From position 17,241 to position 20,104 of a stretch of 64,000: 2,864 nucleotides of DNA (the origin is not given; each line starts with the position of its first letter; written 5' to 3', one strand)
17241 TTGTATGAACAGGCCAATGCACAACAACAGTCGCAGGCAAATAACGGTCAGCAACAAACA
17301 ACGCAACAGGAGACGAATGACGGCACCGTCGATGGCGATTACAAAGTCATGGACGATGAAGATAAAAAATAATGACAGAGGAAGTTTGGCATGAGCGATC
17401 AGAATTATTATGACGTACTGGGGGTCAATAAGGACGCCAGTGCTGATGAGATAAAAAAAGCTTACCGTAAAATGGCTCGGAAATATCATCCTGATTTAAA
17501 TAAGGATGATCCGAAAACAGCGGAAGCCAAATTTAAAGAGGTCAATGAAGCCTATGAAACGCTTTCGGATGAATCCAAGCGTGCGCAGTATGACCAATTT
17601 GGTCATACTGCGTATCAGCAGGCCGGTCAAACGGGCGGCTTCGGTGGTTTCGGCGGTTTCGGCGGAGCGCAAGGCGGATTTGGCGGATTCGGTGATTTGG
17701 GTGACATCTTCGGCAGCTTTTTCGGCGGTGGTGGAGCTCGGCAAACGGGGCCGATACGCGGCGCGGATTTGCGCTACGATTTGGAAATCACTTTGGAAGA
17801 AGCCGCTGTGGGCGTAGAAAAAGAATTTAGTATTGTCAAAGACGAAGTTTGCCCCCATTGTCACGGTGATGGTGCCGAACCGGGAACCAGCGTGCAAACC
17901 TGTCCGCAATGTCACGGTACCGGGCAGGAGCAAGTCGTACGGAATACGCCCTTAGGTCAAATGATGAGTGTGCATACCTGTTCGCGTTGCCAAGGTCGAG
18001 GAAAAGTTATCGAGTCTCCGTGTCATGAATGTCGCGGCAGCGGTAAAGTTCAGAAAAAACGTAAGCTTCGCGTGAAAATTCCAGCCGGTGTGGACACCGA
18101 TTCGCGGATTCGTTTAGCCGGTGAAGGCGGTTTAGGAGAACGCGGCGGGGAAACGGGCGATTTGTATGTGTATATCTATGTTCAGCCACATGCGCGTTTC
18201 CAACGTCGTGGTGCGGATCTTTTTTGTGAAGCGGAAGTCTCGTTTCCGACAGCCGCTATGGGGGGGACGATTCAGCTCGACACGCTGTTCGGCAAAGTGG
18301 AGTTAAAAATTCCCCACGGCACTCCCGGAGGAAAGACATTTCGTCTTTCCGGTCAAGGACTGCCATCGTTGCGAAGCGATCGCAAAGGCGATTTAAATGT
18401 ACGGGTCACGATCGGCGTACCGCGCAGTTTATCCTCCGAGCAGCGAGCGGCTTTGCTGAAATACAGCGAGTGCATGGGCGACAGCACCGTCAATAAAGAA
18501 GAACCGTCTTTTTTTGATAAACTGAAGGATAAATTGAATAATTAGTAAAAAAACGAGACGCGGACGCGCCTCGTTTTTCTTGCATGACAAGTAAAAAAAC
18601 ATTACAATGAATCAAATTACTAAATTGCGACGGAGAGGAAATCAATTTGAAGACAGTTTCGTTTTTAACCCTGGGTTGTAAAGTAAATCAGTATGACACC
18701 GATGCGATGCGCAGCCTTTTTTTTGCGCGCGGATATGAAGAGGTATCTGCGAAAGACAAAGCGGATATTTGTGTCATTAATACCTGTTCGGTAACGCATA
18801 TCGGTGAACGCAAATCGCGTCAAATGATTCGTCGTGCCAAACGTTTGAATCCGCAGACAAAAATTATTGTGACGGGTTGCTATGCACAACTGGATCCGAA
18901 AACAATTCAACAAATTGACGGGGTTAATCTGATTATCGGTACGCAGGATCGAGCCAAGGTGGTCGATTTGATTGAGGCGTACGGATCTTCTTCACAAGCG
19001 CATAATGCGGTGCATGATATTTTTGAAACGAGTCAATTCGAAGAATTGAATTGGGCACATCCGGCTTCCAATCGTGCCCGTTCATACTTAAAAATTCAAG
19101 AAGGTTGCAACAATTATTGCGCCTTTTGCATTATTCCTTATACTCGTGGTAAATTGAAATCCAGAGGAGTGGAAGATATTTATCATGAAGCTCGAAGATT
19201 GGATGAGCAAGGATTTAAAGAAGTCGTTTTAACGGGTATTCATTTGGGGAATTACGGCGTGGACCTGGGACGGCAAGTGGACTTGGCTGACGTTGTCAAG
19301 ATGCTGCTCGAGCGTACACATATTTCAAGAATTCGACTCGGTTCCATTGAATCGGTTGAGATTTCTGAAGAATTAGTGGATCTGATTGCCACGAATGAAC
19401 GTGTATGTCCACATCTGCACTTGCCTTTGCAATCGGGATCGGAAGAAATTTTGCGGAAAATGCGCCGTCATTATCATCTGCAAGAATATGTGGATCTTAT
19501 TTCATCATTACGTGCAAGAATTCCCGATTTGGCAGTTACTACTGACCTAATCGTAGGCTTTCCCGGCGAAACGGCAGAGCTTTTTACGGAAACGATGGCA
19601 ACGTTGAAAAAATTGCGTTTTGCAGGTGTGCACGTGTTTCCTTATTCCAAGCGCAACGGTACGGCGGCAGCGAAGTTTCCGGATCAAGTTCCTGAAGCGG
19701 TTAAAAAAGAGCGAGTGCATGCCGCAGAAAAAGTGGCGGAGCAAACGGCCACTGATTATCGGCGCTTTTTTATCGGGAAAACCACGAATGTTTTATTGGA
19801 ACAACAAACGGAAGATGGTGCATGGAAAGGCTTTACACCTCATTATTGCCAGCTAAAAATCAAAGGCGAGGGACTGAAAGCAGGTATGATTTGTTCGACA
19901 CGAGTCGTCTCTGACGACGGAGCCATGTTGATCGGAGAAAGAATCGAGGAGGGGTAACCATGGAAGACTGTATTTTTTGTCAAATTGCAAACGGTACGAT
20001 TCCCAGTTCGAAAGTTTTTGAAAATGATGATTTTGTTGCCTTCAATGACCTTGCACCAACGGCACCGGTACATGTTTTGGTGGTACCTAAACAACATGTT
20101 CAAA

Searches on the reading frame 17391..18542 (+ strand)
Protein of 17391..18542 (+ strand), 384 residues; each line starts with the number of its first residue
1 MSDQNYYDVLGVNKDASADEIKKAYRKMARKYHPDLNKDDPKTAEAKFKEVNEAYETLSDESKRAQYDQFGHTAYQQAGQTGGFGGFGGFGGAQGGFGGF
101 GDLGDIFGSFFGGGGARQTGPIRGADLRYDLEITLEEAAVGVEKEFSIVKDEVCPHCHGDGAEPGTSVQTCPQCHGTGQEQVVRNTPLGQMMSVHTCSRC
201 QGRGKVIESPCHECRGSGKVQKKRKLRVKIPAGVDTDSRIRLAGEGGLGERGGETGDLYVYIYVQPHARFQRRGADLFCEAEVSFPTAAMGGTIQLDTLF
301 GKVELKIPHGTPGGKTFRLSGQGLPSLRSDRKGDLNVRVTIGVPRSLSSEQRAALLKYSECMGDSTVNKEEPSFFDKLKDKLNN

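Call 62: search_protein_families(library=pfam, max_evalue=0.00001, proteins=[window:17391-18542:+])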
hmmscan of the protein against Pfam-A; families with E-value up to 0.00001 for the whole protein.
window:17391-18542:+ (384 aa): 3 families
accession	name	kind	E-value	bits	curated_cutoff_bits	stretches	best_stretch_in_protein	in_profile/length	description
PF01556.23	DnaJ_C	-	1.2e-47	162.2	26.6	1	127-344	1-152/152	DnaJ C terminal domain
PF00226.36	DnaJ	-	2.1e-28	98.7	27.8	1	5-68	1-63/63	DnaJ domain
PF00684.25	DnaJ_CXXCXGXG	-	5.8e-18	65.4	32.7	1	154-218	1-65/65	DnaJ central domain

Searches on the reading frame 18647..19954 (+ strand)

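Call 62: search_protein_families(library=pfam, max_evalue=0.00001, proteins=[window:18647-19954:+])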
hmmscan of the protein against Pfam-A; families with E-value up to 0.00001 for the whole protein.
window:18647-19954:+ (436 aa): 2 families
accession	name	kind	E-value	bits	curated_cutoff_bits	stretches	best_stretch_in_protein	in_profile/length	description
PF00919.26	UPF0004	-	8.2e-28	96.7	27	1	4-98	2-98/98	Uncharacterized protein family UPF0004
PF04055.27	Radical_SAM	-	2e-24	87.1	29.5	1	149-318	2-164/166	Radical SAM superfamily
